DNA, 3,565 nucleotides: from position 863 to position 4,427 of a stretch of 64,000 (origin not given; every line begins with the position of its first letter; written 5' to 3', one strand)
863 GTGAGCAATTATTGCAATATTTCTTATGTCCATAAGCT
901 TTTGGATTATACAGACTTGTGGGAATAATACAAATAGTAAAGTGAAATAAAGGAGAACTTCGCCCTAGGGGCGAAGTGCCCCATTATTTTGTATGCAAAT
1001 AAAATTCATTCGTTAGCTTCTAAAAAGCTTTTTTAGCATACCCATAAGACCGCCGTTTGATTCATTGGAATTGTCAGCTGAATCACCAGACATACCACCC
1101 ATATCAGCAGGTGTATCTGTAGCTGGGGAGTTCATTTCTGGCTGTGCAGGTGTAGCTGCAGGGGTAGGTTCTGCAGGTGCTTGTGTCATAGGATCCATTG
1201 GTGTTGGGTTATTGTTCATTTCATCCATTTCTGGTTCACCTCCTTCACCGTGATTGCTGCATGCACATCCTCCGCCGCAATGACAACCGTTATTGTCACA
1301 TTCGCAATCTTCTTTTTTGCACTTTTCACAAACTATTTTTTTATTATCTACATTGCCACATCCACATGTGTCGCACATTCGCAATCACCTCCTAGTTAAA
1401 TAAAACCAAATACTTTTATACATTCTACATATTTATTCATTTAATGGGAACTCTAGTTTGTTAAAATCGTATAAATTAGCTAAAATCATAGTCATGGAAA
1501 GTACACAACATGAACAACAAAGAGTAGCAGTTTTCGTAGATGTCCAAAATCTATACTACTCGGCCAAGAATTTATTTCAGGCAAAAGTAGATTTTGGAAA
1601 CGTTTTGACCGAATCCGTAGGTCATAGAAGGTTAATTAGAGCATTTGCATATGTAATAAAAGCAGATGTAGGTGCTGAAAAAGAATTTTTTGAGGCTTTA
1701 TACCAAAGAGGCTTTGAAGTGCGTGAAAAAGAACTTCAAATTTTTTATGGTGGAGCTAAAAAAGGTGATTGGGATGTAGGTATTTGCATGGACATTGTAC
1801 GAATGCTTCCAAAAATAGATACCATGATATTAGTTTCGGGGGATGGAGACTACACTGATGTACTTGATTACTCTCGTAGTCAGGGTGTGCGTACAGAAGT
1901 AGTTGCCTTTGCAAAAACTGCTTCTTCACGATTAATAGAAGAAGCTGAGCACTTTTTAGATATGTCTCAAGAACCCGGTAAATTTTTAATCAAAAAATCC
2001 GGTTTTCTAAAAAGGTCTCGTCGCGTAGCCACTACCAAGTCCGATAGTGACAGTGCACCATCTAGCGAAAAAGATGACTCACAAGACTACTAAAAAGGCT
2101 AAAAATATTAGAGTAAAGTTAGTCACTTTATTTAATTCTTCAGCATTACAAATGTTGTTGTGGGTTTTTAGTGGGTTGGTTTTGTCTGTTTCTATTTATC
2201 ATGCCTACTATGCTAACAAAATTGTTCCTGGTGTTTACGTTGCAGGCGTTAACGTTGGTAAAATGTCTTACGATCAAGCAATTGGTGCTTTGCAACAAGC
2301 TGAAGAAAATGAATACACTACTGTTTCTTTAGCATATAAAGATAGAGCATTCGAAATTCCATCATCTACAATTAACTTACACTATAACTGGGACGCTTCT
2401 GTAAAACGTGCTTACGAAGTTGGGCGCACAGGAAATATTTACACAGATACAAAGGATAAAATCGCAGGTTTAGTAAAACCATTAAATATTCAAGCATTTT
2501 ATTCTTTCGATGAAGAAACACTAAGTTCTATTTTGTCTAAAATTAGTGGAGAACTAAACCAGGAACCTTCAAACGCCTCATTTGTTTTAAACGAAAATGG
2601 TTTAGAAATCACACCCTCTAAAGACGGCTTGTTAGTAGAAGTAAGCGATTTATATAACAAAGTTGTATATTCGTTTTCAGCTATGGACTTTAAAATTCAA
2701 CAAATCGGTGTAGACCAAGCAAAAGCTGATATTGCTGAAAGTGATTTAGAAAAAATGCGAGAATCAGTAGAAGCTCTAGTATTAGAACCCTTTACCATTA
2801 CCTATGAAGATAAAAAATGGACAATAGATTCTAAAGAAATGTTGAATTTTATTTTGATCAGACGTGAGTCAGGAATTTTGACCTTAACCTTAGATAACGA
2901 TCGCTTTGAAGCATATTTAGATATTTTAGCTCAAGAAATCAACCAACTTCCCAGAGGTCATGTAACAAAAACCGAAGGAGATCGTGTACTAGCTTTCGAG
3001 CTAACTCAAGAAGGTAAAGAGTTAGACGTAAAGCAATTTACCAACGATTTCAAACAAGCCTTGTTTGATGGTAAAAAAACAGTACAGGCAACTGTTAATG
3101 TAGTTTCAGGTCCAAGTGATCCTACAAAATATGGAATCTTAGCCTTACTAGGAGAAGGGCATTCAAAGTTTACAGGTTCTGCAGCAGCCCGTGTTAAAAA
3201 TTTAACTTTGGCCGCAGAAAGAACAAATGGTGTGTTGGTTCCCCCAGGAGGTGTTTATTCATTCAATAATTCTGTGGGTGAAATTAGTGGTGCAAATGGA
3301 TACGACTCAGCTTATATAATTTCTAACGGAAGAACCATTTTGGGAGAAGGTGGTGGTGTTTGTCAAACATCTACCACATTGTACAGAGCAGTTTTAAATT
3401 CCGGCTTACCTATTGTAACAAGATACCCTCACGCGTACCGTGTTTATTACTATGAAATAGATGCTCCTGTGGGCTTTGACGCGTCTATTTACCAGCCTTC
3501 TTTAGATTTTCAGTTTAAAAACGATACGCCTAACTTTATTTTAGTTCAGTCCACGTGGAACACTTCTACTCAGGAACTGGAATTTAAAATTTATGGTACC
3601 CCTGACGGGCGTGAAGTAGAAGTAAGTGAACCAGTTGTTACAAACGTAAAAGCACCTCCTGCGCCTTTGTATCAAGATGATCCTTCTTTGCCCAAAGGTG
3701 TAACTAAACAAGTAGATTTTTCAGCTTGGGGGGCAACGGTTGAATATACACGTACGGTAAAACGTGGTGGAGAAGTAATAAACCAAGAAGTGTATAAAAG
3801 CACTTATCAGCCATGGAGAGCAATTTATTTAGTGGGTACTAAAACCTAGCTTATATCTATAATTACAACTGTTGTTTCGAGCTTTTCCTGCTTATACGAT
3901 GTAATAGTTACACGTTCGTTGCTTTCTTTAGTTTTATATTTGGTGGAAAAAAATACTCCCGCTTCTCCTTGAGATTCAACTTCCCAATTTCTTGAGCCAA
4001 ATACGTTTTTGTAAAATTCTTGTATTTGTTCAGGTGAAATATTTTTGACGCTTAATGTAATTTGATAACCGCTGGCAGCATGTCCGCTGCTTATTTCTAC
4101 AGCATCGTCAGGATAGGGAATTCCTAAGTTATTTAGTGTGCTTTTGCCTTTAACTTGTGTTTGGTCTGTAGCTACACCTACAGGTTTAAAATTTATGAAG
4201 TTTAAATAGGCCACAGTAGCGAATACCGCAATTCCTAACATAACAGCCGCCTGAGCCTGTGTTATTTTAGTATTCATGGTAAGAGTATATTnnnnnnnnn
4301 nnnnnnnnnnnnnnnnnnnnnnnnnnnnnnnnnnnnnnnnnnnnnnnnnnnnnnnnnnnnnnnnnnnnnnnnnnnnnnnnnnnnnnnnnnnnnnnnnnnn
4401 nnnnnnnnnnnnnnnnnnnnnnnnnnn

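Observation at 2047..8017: Cell-surface locus: VanW-like protein plus giant anchored multi-esterase with PKD domain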

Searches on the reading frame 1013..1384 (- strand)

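Call 70: search_protein_families(library=pfam, proteins=[window:1013-1384:-], max_evalue=0.1)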
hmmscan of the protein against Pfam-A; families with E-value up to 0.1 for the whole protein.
window:1013-1384:- (123 aa): 1 family
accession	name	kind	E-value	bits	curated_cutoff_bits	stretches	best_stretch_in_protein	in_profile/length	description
PF12300.13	RhlB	-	0.014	16.1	25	1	25-96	50-122/181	ATP-dependent RNA helicase RhlB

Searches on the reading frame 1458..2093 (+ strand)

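Call 3: search_protein_families(library=pfam, proteins=[window:1458-2093:+], max_evalue=1)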
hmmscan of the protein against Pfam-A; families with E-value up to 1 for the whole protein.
window:1458-2093:+ (211 aa): 1 family
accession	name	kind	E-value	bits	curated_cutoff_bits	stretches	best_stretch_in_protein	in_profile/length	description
PF01936.24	NYN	-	8.2e-33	114.4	24.2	1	22-169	1-144/145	NYN domain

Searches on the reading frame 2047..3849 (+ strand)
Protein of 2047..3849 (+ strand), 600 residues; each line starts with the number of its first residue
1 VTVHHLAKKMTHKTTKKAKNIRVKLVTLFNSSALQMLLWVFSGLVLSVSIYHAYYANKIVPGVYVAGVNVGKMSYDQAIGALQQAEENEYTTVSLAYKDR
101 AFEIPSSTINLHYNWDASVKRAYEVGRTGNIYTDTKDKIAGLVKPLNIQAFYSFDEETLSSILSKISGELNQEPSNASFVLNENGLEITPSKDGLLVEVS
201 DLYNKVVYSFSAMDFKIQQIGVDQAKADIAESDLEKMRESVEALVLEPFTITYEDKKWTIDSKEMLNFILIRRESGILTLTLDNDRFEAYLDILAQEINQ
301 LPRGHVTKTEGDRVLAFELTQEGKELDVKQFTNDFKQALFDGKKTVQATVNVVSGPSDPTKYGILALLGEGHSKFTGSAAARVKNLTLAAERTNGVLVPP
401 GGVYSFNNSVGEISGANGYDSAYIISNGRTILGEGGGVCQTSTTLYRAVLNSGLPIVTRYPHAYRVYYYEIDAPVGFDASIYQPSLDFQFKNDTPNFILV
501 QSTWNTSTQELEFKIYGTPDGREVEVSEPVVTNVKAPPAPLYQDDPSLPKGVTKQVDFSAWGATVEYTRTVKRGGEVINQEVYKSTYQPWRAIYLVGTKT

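Call 3: search_protein_families(library=pfam, proteins=[window:2047-3849:+], max_evalue=1)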
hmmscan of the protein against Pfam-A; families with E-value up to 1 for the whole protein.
window:2047-3849:+ (600 aa): 4 families
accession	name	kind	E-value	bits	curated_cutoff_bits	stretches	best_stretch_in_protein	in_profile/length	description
PF04294.18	VanW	-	6.5e-40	136.1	27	1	382-516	2-130/130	VanW like protein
PF12229.13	PG_binding_4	-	1.5e-22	80.4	22.1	2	103-207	2-105/117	Putative peptidoglycan binding domain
PF07501.17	G5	-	1.3e-05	25.7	23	1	530-599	4-75/75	G5 domain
PF01509.24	TruB_N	-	0.16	12.8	27.3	0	120-181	41-99/149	TruB family pseudouridylate synthase (N terminal domain)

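Call 4: search_protein_families(library=ncbifam, proteins=[window:2047-3849:+], max_evalue=1)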
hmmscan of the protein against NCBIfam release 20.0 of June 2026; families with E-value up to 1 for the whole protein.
window:2047-3849:+ (600 aa): 4 families
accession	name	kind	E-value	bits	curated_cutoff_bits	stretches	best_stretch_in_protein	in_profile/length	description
NF033128.2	vanW-gen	equivalog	2.7e-18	66.5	365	1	382-497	70-186/271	glycopeptide resistance accessory protein VanW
NF033123.1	vanW-G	exception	7.1e-14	52.2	600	1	379-501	67-190/273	glycopeptide resistance accessory protein VanW-G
NF033122.1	vanW-B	exception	5.5e-12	45.5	610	1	381-496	70-186/275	glycopeptide resistance accessory protein VanW-B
NF009218.0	PRK12567.1-2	equivalog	0.089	12.6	184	1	29-71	80-122/200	putative monovalent cation/H+ antiporter subunit B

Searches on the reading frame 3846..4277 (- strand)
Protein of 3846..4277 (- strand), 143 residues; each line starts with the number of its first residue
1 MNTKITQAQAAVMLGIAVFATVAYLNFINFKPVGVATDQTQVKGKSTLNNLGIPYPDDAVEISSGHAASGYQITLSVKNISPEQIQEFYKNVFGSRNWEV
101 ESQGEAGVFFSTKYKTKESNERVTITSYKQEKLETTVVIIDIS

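Call 3: search_protein_families(library=pfam, proteins=[window:3846-4277:-], max_evalue=1)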
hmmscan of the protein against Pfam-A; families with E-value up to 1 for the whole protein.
window:3846-4277:- (143 aa): 2 families
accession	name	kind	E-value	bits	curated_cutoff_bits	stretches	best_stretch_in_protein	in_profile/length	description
PF11193.13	DUF2812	-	0.1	13.3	27.8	1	71-131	39-101/110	Protein of unknown function (DUF2812)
PF19818.4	DUF6301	-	0.11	13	27.2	1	97-135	24-59/137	Family of unknown function (DUF6301)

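Call 4: search_protein_families(library=ncbifam, proteins=[window:3846-4277:-], max_evalue=1)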
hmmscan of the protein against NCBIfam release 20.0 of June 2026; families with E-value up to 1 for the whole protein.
window:3846-4277:- (143 aa): 0 families

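Call 77: find_related_loci(query=window:3849-4277:-, collection=metagenome_contigs, flank=6000)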
Query window:3849-4277:- (143 aa) in metagenome_contigs; peptide patterns used: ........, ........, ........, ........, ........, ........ (x = any residue, [..] = any of these).
292 stretches matched a pattern, but none encodes a relative of the query by tblastn (E <= 1e-3).
